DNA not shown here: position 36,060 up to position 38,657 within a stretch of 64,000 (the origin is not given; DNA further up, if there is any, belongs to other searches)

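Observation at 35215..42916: Stop/start-coupled five-gene operon: orphan protein, enolase-family enzyme, two cytoplasmic heparinase II/III-like paralogues, UxuA-like enzyme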

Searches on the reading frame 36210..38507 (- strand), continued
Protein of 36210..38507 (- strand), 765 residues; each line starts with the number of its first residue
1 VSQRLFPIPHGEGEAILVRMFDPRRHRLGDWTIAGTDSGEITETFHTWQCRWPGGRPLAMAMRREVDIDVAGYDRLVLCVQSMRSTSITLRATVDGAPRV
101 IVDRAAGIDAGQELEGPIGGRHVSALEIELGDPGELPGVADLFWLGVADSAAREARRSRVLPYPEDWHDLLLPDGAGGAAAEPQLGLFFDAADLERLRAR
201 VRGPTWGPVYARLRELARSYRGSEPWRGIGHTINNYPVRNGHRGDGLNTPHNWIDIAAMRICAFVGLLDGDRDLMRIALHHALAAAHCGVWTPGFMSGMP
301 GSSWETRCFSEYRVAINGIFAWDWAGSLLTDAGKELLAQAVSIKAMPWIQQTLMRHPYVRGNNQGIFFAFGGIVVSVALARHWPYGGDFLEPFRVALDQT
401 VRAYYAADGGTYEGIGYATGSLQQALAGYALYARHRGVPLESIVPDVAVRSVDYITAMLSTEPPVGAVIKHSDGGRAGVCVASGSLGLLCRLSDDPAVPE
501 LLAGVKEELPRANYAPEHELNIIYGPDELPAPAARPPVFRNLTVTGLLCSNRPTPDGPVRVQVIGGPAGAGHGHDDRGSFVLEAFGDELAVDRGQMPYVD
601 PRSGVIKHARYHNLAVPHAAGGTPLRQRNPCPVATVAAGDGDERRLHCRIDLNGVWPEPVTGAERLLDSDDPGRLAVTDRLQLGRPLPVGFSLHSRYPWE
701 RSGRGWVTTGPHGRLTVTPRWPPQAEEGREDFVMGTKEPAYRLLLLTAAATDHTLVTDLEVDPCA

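Call 30: search_solved_structures(query=A1, max_evalue=10, show_alignments=2)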
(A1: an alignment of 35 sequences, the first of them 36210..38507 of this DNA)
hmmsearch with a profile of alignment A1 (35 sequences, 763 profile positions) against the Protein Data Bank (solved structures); distinct sequences matched with E-value up to 10: 6.
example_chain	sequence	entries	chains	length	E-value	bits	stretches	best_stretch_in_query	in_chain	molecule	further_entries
8khw_A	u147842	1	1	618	7.5e-08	34.1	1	311-681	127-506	DUF4962 domain-containing protein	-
9o3q_A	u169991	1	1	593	5.1e-07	31.4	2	308-416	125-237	PL35 chondroitinase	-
8khv_A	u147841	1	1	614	6.1e-07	31.1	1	290-689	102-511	Heparinase II/III-like protein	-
3a0o_A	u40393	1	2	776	0.00033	22.1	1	566-709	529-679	Oligo alginate lyase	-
3afl_A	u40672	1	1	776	0.0065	17.8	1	568-709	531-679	Oligo alginate lyase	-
2b9l_A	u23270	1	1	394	1.6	9.9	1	454-540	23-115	prophenoloxidase activating factor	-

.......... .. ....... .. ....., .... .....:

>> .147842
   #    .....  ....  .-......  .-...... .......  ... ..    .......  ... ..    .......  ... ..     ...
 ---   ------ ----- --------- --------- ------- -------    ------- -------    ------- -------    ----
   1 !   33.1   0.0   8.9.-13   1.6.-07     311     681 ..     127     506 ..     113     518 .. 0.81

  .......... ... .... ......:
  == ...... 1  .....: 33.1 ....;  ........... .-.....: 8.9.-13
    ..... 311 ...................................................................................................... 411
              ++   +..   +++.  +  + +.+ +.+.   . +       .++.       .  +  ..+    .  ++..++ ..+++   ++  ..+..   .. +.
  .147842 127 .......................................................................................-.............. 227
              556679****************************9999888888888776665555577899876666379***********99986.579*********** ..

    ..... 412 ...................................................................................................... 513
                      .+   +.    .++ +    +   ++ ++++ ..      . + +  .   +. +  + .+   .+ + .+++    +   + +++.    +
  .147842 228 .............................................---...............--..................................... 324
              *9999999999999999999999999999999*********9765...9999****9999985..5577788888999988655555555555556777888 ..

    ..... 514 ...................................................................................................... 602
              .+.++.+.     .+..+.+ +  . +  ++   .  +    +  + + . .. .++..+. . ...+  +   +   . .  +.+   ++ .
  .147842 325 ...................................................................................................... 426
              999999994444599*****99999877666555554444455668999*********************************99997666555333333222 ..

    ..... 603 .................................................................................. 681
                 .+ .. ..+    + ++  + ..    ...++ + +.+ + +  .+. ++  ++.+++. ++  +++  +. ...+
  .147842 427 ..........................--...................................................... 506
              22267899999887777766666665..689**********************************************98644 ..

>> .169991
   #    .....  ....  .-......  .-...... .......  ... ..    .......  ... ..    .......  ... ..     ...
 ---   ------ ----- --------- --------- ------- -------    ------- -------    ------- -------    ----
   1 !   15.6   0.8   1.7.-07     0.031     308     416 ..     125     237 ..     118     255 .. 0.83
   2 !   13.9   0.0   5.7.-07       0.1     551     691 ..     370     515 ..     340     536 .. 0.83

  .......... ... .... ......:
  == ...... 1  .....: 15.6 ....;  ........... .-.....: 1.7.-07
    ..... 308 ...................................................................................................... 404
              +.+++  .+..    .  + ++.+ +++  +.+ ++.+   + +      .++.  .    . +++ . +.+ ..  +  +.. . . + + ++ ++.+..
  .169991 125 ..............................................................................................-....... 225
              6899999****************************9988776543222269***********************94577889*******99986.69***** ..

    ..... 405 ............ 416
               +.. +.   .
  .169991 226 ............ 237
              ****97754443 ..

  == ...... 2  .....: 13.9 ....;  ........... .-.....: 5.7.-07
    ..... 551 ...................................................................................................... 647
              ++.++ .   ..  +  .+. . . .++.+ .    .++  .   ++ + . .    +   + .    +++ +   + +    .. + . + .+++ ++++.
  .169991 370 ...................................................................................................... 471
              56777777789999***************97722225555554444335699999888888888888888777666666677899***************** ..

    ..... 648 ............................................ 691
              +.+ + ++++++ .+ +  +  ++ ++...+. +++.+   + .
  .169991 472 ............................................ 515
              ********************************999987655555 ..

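Call 37: predict_structure(alignment_id=A1)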
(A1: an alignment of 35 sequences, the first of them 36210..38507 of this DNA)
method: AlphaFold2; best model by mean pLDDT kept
length: 765 residues; sequences in the alignment: 35
mean_pLDDT: 92.4   pTM: 0.92
mean pLDDT of the five models: 92.4, 89.8, 89.7, 89.6, 88.8
residues with pLDDT >= 90: 587; 70-90: 159; 50-70: 18; < 50: 1
segments of 3 or more residues with pLDDT < 50: none
pLDDT, mean of each block of 10 residues (from residue 1): 80 91 88 91 91 90 96 96 95 98 94 94 97 90 95 84 74 78 96 97 97 97 91 87 69 93 98 96 94 86 83 97 97 97 96 91 95 98 96 97 95 92 98 97 97 96 92 86 95 96 92 91 96 95 95 96 93 84 96 82 72 89 87 92 97 93 97 98 97 95 95 97 94 85 96 98 92
secondary structure, 60 per line:
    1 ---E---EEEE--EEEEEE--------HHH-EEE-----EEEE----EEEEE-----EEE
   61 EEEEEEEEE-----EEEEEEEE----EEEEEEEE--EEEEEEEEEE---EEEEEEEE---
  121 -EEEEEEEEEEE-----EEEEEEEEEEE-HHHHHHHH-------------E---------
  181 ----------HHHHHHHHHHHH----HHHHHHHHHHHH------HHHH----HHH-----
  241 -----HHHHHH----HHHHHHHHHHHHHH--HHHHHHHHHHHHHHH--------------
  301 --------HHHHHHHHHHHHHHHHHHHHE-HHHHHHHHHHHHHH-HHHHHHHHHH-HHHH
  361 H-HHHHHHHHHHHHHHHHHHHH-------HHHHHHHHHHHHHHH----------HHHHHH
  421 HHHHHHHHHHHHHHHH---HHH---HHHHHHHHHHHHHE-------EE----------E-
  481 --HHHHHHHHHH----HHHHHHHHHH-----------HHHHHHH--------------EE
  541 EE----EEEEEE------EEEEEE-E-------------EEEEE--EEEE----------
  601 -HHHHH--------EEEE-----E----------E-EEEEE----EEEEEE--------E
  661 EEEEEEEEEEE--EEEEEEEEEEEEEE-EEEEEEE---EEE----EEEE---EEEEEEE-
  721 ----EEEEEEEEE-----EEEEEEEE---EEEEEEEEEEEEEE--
elements in order (helices of 4 or more, strands of 3 or more residues): E8-11 E14-19 E32-34 E40-43 E48-52 E58-69 E75-82 E87-94 E97-106 E110-117 E122-132 E138-148 H150-157 H191-202 H207-218 H225-228 H246-251 H256-269 H272-286 H309-328 H331-344 H346-355 H357-361 H363-382 H390-404 H415-436 H446-458 H483-492 H497-506 H518-524 E539-542 E547-552 E559-564 E580-584 E587-590 H602-606 E615-618 E637-641 E646-651 E660-671 E674-687 E689-695 E699-701 E706-709 E713-719 E725-733 E739-746 E750-763

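Call 39: fold_search(model_id=the predicted structure, library=pdb)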
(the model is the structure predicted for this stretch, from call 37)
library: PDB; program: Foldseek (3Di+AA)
matches with E <= 10: 899; with E <= 0.001: 59
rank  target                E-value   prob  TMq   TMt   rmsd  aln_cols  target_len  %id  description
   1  3a0o_B                6.9e-22  1.00  0.57  0.57  17.6       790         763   15  Crystal structure of alginate lyase from Agrobacterium tumefaciens C58 (released 2010-03-31)
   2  3afl_A                1.6e-21  1.00  0.58  0.57  17.6       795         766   15  Crystal structure of exotype alginate lyase Atu3025 H531A complexed with alginate trisaccharide (released 2010-04-28)
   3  3a0o_A                6.5e-21  1.00  0.56  0.56  17.4       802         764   15  Crystal structure of alginate lyase from Agrobacterium tumefaciens C58 (released 2010-03-31)
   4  8khv                  1.1e-20  1.00  0.58  0.75   5.4       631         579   15  The crystal structure of glycosaminoglycan lyase GAGase II (released 2024-09-04)
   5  8khw                  2.6e-18  1.00  0.58  0.75   5.2       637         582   15  The crystal structure of glycosaminoglycan lyase GAGase VII (released 2024-09-04)
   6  9o3q                  6.2e-18  1.00  0.53  0.68   6.3       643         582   15  Apo-structure of a chondroitinase (released 2025-06-11)
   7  6hzn_A                2.7e-17  1.00  0.58  0.60   7.1       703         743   12  Crystal structure of human dermatan sulfate epimerase 1 (released 2020-01-22)
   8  6ljl_A                1.5e-16  1.00  0.53  0.48  17.6       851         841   11  Crystal Structure of exoHep-Y390A/H555A complexed with a tetrasaccharide substrate (released 2020-12-23)
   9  6lja_A                2.3e-16  1.00  0.53  0.49  17.5       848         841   11  Crystal Structure of exoHep from Bacteroides intestinalis DSM 17393 complexed with disaccharide product (released 2020-12-23)
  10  8r70_A                6.7e-16  1.00  0.55  0.66   6.9       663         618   12  Polysaccharide lyase BtPL33HA (BT4410) Y291A with HA dp4 (released 2024-12-04)
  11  6jp4_A                8.1e-16  1.00  0.53  0.53   8.7       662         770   15  Crystal structure of the catalytic domain of a multi-domain alginate lyase Dp0100 from thermophilic bacterium Defluvii (released 2019-10-30)
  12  8r6z_B                1.1e-15  1.00  0.53  0.65   7.8       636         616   13  Polysaccharide lyase BtPL33HA (BT4410) Apo form 2 (released 2024-12-04)
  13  6jpn_A                1.8e-15  1.00  0.53  0.52   8.6       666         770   15  Crystal structure of the catalytic domain of a multi-domain alginate lyase Dp0100 from thermophilic bacterium Defluvii (released 2019-10-30)
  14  8r71_A                2.1e-15  1.00  0.53  0.65   8.0       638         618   13  Polysaccharide lyase BtPL33HA (BT4410) Y291A with HAdp4 collected at 1.22 A (released 2024-12-04)
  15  9irq_A                4.1e-15  1.00  0.53  0.56   7.7       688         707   13  Alginate lyase (Microbulbifer sp. ALW1) (released 2025-01-22)
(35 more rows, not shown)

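Call 70: search_protein_families(library=pfam, alignment_id=A1, max_evalue=0.01)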
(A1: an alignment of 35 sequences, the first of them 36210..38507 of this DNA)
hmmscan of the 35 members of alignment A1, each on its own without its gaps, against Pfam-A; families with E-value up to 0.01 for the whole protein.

A. member 1, window:36210-38507:- (765 aa): 1 family
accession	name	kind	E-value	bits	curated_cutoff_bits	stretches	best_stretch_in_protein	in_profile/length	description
PF07940.18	Hepar_II_III_C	-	0.0011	19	24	1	559-601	22-68/237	Heparinase II/III-like, C-terminal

B. families by the number of members that match (of 35 scanned): 1 family
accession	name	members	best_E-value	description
PF07940.18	Hepar_II_III_C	34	1.4e-08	Heparinase II/III-like, C-terminal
